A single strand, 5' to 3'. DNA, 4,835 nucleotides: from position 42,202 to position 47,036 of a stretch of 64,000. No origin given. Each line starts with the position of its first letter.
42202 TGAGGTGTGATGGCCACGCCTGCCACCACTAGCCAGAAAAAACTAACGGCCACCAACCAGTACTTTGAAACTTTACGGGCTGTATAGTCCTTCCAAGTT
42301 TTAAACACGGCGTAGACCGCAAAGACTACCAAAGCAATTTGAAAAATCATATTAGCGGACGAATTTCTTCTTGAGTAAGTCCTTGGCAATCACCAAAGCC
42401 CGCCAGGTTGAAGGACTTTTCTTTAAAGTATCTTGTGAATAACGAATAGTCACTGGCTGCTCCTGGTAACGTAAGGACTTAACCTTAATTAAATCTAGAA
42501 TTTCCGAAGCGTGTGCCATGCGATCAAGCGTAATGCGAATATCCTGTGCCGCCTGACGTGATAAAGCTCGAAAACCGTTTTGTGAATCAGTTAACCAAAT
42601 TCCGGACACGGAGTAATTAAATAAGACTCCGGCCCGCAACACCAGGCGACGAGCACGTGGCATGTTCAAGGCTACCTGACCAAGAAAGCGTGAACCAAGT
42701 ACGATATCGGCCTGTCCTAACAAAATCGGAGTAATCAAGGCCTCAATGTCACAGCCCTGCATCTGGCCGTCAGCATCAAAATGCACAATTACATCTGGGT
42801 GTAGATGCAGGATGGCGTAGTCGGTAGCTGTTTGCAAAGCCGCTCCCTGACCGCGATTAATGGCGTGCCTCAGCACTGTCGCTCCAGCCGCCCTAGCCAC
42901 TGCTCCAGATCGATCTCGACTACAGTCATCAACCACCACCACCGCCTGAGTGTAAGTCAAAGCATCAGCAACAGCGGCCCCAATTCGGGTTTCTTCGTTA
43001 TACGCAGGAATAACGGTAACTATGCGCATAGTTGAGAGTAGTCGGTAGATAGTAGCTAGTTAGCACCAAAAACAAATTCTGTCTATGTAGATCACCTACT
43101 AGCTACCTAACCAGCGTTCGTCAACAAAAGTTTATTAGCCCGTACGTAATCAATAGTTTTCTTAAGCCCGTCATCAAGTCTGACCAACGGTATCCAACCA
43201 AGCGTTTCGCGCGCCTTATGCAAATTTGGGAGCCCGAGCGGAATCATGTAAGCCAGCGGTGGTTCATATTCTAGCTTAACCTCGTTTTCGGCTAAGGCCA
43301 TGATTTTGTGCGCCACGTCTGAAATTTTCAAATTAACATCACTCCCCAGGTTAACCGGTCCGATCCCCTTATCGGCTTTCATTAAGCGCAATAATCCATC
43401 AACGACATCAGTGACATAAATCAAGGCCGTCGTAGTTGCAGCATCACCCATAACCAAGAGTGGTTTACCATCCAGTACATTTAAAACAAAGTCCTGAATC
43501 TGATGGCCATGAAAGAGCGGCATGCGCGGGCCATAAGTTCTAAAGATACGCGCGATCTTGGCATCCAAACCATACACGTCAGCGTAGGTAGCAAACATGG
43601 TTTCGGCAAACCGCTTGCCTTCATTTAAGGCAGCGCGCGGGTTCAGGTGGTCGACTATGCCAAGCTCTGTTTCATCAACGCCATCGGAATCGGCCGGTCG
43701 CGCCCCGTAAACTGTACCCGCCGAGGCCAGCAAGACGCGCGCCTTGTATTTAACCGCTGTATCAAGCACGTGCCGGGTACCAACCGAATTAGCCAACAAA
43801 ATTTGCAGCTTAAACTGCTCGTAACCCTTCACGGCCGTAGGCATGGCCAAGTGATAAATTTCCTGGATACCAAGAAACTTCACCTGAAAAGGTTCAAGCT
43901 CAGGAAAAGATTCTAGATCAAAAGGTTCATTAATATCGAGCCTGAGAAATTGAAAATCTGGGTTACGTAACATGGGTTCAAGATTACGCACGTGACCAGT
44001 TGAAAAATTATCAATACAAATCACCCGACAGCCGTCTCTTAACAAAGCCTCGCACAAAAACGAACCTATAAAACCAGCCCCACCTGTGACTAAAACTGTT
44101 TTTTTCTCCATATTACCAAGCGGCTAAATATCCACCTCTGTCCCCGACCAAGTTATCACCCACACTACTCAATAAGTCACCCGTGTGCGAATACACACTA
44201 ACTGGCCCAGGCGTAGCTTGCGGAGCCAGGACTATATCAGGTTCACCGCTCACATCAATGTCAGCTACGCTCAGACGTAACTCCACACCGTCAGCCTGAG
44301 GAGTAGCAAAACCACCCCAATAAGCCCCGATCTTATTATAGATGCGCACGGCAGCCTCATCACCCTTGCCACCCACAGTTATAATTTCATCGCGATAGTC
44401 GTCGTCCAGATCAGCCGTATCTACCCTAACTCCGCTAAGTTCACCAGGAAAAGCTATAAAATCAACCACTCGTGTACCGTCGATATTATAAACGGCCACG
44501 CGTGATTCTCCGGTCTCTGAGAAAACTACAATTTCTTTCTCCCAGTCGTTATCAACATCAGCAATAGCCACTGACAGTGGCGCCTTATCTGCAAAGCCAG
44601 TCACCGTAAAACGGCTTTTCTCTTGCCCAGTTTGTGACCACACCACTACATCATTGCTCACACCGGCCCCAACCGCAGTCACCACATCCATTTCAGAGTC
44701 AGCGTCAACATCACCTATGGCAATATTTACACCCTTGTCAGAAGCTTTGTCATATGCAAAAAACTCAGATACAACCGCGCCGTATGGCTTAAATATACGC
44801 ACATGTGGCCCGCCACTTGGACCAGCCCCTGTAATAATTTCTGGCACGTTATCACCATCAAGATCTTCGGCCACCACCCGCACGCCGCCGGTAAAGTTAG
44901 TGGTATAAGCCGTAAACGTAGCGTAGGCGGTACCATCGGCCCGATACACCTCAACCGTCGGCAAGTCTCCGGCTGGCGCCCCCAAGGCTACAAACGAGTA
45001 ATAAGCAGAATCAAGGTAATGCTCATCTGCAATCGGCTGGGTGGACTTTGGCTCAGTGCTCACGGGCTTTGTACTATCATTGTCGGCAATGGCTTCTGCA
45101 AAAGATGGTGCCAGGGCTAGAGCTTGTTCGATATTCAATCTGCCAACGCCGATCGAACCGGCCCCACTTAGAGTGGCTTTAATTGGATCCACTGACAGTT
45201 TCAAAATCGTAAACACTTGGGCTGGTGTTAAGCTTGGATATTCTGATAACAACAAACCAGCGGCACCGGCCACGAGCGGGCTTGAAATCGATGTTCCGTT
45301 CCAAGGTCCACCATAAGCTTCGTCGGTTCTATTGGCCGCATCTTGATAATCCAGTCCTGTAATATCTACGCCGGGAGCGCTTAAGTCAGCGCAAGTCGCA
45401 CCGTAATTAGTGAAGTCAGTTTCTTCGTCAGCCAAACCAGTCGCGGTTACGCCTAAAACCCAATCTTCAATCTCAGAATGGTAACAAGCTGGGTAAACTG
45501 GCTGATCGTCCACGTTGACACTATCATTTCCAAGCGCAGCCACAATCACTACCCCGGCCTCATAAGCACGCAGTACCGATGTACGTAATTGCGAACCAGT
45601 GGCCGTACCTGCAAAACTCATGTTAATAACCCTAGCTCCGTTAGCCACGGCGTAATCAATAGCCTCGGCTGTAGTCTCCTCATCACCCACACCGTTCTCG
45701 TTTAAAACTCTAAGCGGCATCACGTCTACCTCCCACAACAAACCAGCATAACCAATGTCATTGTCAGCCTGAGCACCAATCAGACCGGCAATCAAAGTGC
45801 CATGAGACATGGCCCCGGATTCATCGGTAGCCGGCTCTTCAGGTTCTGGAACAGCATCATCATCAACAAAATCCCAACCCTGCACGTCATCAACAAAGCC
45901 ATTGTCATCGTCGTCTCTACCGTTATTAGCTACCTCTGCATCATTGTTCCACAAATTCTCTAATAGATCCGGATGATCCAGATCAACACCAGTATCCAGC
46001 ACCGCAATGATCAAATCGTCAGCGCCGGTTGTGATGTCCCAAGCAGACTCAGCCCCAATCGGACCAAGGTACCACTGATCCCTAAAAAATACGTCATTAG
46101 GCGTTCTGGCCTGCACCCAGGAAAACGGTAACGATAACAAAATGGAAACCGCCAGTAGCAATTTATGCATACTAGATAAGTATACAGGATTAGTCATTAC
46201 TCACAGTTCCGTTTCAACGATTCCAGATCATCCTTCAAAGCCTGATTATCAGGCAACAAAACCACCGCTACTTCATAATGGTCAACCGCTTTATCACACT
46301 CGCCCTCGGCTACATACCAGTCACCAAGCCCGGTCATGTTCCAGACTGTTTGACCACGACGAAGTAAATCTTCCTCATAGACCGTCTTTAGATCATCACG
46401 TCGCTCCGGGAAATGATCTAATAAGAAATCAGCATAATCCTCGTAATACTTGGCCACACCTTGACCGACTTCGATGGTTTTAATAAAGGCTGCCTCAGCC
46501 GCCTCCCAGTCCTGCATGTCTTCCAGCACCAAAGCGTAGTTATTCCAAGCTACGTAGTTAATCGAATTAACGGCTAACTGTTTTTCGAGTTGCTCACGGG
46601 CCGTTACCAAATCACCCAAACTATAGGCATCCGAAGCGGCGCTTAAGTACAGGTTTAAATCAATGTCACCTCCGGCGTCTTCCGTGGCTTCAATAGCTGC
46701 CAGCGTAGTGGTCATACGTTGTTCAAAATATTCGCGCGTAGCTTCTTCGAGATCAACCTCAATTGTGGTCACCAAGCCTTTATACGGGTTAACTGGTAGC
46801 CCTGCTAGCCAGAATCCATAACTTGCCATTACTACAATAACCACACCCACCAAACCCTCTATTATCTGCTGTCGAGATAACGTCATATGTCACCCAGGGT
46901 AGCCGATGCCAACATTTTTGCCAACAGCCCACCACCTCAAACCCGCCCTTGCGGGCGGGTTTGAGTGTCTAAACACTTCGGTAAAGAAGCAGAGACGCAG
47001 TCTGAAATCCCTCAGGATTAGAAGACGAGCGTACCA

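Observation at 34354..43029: Two-step Ppm1/Pmt-like module: DPM1-like polyprenol-phosphate glycosyltransferase plus DUF2304-like partner plus GT-C enzyme with catalytic-loop DE motif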

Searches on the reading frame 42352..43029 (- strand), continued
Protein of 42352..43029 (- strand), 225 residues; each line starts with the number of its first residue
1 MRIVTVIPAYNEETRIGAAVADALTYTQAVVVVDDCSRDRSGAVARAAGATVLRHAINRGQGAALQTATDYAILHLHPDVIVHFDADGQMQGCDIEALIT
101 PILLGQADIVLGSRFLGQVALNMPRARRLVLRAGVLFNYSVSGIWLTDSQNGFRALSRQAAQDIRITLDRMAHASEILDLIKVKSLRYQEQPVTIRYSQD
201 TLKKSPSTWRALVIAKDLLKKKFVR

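Call 83: find_encoding_contigs(protein=P0350, flank=10000, max_places=1)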
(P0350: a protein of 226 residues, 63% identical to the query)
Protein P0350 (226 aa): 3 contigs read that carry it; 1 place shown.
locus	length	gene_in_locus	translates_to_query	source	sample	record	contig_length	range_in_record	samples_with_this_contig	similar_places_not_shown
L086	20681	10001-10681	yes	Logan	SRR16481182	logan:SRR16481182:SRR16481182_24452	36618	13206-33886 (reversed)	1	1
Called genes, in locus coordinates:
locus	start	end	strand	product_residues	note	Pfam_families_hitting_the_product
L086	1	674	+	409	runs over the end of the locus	PF13439:Glyco_transf_4, PF13579:Glyco_trans_4_4, PF20706:GT4-conflict, PF00534:Glycos_transf_1, PF13692:Glyco_trans_1_4, PF13524:Glyco_trans_1_2 (weak)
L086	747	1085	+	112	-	-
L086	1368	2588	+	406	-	PF20706:GT4-conflict, PF13439:Glyco_transf_4, PF13579:Glyco_trans_4_4, PF00534:Glycos_transf_1, PF13692:Glyco_trans_1_4, PF13524:Glyco_trans_1_2 (weak)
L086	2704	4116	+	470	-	PF00224:PK, PF02887:PK_C (weak)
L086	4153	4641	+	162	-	PF13473:Cupredoxin_1, PF00127:Copper-bind (faint)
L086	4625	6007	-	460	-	PF13354:Beta-lactamase2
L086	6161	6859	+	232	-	PF13424:TPR_12 (faint), PF07719:TPR_2 (faint), PF13428:TPR_14 (faint), PF23914:TPR_CcmH_CycH (weak), PF00515:TPR_1 (weak)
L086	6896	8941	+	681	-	PF00082:Peptidase_S8, PF13517:FG-GAP_3 (faint)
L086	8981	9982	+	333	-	PF01073:3Beta_HSD (weak), PF01370:Epimerase, PF07993:NAD_binding_4 (faint), PF16363:GDP_Man_Dehyd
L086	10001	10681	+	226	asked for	PF00535:Glycos_transf_2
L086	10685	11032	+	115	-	PF10066:DUF2304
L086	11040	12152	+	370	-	PF13439:Glyco_transf_4, PF13579:Glyco_trans_4_4, PF00534:Glycos_transf_1, PF13692:Glyco_trans_1_4, PF13524:Glyco_trans_1_2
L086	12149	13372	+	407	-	PF13439:Glyco_transf_4, PF13579:Glyco_trans_4_4, PF00534:Glycos_transf_1, PF13692:Glyco_trans_1_4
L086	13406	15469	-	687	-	-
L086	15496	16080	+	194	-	PF01066:CDP-OH_P_transf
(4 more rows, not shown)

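Call 84: find_encoding_contigs(protein=P0263, flank=10000, max_places=1)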
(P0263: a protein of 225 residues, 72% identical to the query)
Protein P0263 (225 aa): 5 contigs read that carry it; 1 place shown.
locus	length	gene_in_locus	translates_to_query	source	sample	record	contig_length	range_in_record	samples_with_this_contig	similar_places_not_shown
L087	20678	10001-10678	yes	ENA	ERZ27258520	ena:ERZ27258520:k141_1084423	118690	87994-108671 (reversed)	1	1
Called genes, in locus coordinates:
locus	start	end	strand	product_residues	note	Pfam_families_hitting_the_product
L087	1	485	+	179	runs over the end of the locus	PF04542:Sigma70_r2, PF08281:Sigma70_r4_2, PF04545:Sigma70_r4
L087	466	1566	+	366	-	PF18915:DUF5667 (weak)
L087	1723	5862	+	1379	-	-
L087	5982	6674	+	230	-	PF13424:TPR_12 (faint), PF07719:TPR_2 (faint), PF13428:TPR_14 (faint), PF23914:TPR_CcmH_CycH (faint)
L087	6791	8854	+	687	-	PF00082:Peptidase_S8, PF13517:FG-GAP_3 (faint), PF01839:FG-GAP (faint)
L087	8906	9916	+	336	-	PF01073:3Beta_HSD, PF01370:Epimerase, PF02719:Polysacc_synt_2 (weak), PF07993:NAD_binding_4 (faint), PF16363:GDP_Man_Dehyd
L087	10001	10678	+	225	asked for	PF00535:Glycos_transf_2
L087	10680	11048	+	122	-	PF10066:DUF2304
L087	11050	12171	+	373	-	PF13439:Glyco_transf_4, PF13579:Glyco_trans_4_4, PF20706:GT4-conflict, PF00534:Glycos_transf_1, PF13692:Glyco_trans_1_4, PF13524:Glyco_trans_1_2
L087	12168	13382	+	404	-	PF13439:Glyco_transf_4, PF13579:Glyco_trans_4_4, PF00534:Glycos_transf_1, PF13692:Glyco_trans_1_4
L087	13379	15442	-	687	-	-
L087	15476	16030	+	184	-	PF01066:CDP-OH_P_transf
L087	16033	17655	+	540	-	-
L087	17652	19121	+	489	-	-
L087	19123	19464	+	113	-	-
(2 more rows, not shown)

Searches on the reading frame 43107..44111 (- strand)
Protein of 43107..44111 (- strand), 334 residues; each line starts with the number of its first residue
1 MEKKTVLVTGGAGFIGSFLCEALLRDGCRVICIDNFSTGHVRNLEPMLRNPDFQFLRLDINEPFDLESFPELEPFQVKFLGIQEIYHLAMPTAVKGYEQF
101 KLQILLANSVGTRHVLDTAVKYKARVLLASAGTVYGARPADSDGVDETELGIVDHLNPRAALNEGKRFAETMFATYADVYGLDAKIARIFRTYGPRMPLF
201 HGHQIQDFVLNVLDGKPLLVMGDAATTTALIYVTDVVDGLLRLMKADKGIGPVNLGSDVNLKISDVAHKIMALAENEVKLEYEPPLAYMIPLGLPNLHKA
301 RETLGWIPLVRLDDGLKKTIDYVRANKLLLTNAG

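Call 3: search_protein_families(library=pfam, proteins=[window:43107-44111:-], max_evalue=0.01)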
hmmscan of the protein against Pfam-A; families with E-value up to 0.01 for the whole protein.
window:43107-44111:- (334 aa): 8 families
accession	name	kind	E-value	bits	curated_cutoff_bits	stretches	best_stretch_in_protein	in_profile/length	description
PF01370.27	Epimerase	-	7.6e-37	127.4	20.9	1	6-255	1-239/240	NAD dependent epimerase/dehydratase family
PF16363.11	GDP_Man_Dehyd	-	3.6e-33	115.9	27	1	7-319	1-332/332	GDP-mannose 4,6 dehydratase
PF01073.25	3Beta_HSD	-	5.3e-07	29.4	22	1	7-175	1-159/280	3-beta hydroxysteroid dehydrogenase/isomerase family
PF02719.21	Polysacc_synt_2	-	4.3e-06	26.6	20.2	1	6-125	1-121/293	Polysaccharide biosynthesis protein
PF07993.18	NAD_binding_4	-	0.00037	20.2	20.1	0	8-30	1-26/258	Male sterility protein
PF00106.31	adh_short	-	0.00047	20.1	26.6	1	4-62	1-60/195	short chain dehydrogenase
PF04321.23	RmlD_sub_bind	-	0.005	16.4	27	1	5-146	2-109/287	RmlD substrate binding domain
PF08659.16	KR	-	0.0075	16.6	22.6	0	5-136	2-142/180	KR domain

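Call 4: search_protein_families(library=ncbifam, proteins=[window:43107-44111:-], max_evalue=0.01)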
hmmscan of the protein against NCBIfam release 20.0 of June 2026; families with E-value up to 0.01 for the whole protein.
window:43107-44111:- (334 aa): 42 families (the best 25 are shown)
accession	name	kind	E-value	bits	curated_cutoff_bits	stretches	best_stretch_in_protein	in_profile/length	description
TIGR01181.1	dTDP_gluc_dehyt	equivalog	2.2e-26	92.7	365.1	1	6-327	2-315/321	dTDP-glucose 4,6-dehydratase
TIGR04180.1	EDH_00030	hypoth_equivalog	4.5e-25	88.3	475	1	6-283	1-265/297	NAD-dependent 4,6-dehydratase LegB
TIGR01179.1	galE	equivalog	7.2e-19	67.8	262.3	1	6-325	2-327/332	UDP-glucose 4-epimerase GalE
NF007582.0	PRK10217.1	equivalog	6e-17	61.8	698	1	4-276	2-272/355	dTDP-glucose 4,6-dehydratase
NF007490.0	PRK10084.1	subfamily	8.5e-15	54.6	649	1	6-327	3-338/361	dTDP-glucose 4,6-dehydratase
NF005998.1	PRK08125.1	equivalog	6.6e-14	51.2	777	1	3-322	315-648/649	bifunctional UDP-4-amino-4-deoxy-L-arabinose formyltransferase/UDP-glucuronic acid oxidase ArnA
TIGR02197.1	heptose_epim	equivalog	1.1e-13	51.1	274.6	1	6-282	1-268/316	ADP-glyceromanno-heptose 6-epimerase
NF008872.0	PRK11908.1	equivalog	2.5e-13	49.8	294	1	4-276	2-273/349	bifunctional UDP-4-keto-pentose/UDP-xylose synthase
NF011728.1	PRK15181.1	equivalog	1.1e-10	41.1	760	1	4-239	16-244/348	Vi polysaccharide biosynthesis UDP-N-acetylglucosaminuronic acid C-4 epimerase TviC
NF007956.0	PRK10675.1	subfamily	2.2e-09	36.9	394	1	5-139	2-132/338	UDP-glucose 4-epimerase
NF042422.1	oxyalk_red_OleD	equivalog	7e-09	35.5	580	1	6-172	3-149/329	2-alkyl-3-oxoalkanoate reductase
NF047922.1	GDPFucSynFcl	equivalog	2.6e-07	30.4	500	1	217-322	196-300/308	GDP-L-fucose synthase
TIGR03466.1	HpnA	hypoth_equivalog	3.2e-07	29.6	367.65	1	5-149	2-130/327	hopanoid-associated sugar epimerase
NF047837.1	UDPAcbARedWbcJ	equivalog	8e-07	28.3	500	0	165-275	106-216/372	UDP-2-acetamido-2,6-beta-L-arabino-hexul-4-ose reductase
NF043036.1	ErythonDh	equivalog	1.8e-06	27.4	325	1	6-178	3-165/321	D-erythronate dehydrogenase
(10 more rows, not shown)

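Call 56: search_solved_structures(query=window:43107-44111:-, max_evalue=1e-10)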
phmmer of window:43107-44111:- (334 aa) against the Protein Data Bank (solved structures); distinct sequences matched with E-value up to 1e-10: 55.
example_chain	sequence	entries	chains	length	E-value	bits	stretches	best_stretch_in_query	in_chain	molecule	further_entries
4gll_A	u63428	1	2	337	1e-57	199.1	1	2-325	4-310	UDP-glucuronic acid decarboxylase 1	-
2b69_A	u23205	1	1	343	1e-57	199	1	2-325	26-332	UDP-glucuronate decarboxylase 1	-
4m55_A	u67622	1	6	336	5.5e-57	196.6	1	2-325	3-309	UDP-glucuronic acid decarboxylase 1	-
4lk3_A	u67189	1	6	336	7.5e-57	196.2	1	2-325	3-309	UDP-glucuronic acid decarboxylase 1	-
7ys8_A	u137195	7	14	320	2.7e-31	112.2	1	6-325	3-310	UDP-glucose 4-epimerase | UDP-glucose 4-epimerase along with EC 5.1.3.2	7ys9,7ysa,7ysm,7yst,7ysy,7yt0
4zrm_A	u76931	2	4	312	5.5e-27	98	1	5-325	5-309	UDP-glucose 4-epimerase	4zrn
6bwl_A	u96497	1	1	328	1.7e-24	89.9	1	6-328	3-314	Pal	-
8vr2_A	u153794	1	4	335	4.7e-21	78.5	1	4-327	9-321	NAD-dependent epimerase/dehydratase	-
8rdi_A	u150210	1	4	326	1.4e-20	77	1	6-320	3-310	SDR family NAD(P)-dependent oxidoreductase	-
8rdg_A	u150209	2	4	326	1.8e-20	76.6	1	6-320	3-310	SDR family NAD(P)-dependent oxidoreductase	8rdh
6pmh_A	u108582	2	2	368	7.9e-20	74.5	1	3-326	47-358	UDP-glucose 4-epimerase related protein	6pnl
6zl6_A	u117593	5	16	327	9.5e-20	74.3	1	6-324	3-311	Epimerase domain-containing protein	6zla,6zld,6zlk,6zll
6zlj_A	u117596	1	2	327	1e-19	74.2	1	6-324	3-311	Epimerase domain-containing protein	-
6wj9_A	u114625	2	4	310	1.6e-16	63.7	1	3-247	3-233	NAD-dependent epimerase/dehydratase family protein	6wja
6wjb_A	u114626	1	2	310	3.2e-16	62.7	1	3-247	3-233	NAD-dependent epimerase/dehydratase family protein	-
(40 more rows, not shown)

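Call 59: search_solved_structures(query=window:43107-44111:-, max_evalue=1e-50, show_alignments=1)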
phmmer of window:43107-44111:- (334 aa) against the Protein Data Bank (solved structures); distinct sequences matched with E-value up to 1e-50: 4.
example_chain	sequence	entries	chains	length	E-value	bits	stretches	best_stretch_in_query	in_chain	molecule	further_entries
4gll_A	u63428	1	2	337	1e-57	199.1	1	2-325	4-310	UDP-glucuronic acid decarboxylase 1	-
2b69_A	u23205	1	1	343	1e-57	199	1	2-325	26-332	UDP-glucuronate decarboxylase 1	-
4m55_A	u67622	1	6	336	5.5e-57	196.6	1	2-325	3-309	UDP-glucuronic acid decarboxylase 1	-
4lk3_A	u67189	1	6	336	7.5e-57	196.2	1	2-325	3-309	UDP-glucuronic acid decarboxylase 1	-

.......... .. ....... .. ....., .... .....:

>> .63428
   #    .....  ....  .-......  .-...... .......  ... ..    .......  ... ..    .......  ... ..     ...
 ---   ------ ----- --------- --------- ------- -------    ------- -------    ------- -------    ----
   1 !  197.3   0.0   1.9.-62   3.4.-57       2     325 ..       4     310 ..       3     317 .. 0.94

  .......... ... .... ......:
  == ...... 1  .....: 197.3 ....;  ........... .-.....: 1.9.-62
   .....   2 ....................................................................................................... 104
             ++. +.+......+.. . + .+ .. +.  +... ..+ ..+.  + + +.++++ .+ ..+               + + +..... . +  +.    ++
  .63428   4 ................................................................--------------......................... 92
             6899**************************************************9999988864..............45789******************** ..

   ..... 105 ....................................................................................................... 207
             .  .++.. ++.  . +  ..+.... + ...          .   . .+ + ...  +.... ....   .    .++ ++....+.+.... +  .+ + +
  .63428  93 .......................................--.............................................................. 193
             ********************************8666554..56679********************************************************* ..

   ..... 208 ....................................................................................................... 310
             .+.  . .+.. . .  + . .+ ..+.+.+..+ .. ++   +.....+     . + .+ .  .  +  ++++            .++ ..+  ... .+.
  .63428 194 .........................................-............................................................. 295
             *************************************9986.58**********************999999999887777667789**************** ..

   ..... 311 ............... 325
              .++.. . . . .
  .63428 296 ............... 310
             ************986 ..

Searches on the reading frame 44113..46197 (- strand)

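Call 3: search_protein_families(library=pfam, proteins=[window:44113-46197:-], max_evalue=0.01)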
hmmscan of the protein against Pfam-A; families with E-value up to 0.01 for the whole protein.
window:44113-46197:- (694 aa): 2 families
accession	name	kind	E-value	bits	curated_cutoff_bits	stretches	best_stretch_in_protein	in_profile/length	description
PF00082.27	Peptidase_S8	-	1e-47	163.3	21.8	1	61-334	3-271/288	Subtilase family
PF13517.12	FG-GAP_3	-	1.5e-10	41.9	26.9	1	496-558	1-61/61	FG-GAP-like repeat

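Call 4: search_protein_families(library=ncbifam, proteins=[window:44113-46197:-], max_evalue=0.01)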
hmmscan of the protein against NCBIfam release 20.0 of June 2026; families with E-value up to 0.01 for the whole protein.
window:44113-46197:- (694 aa): 6 families
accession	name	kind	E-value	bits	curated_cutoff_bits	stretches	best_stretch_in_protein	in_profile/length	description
TIGR03921.1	T7SS_mycosin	equivalog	3.1e-47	161.4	278.75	1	49-390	3-315/353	type VII secretion-associated serine protease mycosin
NF033595.1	denti_PrtP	equivalog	1e-20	73.9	300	2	191-360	342-502/606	dentilisin complex serine proteinase subunit PrtP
NF049966.1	QH_SP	equivalog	2.6e-14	53.1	165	1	124-241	34-136/219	subtilisin-like serine protease QhpE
TIGR03895.1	protease_PatA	subfamily_domain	2.7e-12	46.3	421.05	1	132-369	1-234/606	PatA/PatG family cyanobactin maturation protease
NF040553.1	SGO_0316_fam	subfamily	1.3e-05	23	1400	1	53-228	279-467/1486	SGO_0316/SGO_0317 family LPXTG-anchored serine peptidase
NF040808.2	CspC_non_triad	exception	0.0021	16.6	675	0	60-226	96-278/556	bile acid germinant receptor pseudoprotease CspC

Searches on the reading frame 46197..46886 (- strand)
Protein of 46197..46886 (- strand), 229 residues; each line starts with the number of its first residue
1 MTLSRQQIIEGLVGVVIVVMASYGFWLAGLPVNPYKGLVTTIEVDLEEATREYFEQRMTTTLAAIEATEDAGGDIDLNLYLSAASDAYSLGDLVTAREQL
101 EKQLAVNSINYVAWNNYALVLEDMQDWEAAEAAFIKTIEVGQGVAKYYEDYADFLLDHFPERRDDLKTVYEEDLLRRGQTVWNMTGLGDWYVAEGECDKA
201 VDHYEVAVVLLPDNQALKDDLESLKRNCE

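Call 8: search_protein_families(library=pfam, proteins=[window:46197-46886:-], max_evalue=0.01)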
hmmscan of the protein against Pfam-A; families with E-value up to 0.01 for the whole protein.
window:46197-46886:- (229 aa): 8 families
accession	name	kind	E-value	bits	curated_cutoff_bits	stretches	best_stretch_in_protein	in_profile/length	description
PF13424.12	TPR_12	-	3.3e-10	40.4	30.1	2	113-144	5-36/77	Tetratricopeptide repeat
PF13428.12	TPR_14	-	3e-06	27.8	23.5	0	186-217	6-37/44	Tetratricopeptide repeat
PF07719.23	TPR_2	-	3.8e-06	27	27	0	113-136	3-26/34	Tetratricopeptide repeat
PF13429.12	TPR_15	-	0.00011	22.2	26.2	0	166-219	133-184/280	Tetratricopeptide repeat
PF13176.12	TPR_7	-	0.00038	20.8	27.9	0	186-212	4-30/36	Tetratricopeptide repeat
PF14559.12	TPR_19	-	0.00086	20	25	1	89-139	3-53/68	Tetratricopeptide repeat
PF13432.12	TPR_16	-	0.00091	20.1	32.7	0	83-134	3-54/65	Tetratricopeptide repeat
PF13414.12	TPR_11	-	0.0067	16.5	26.8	0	188-214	1-27/42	TPR repeat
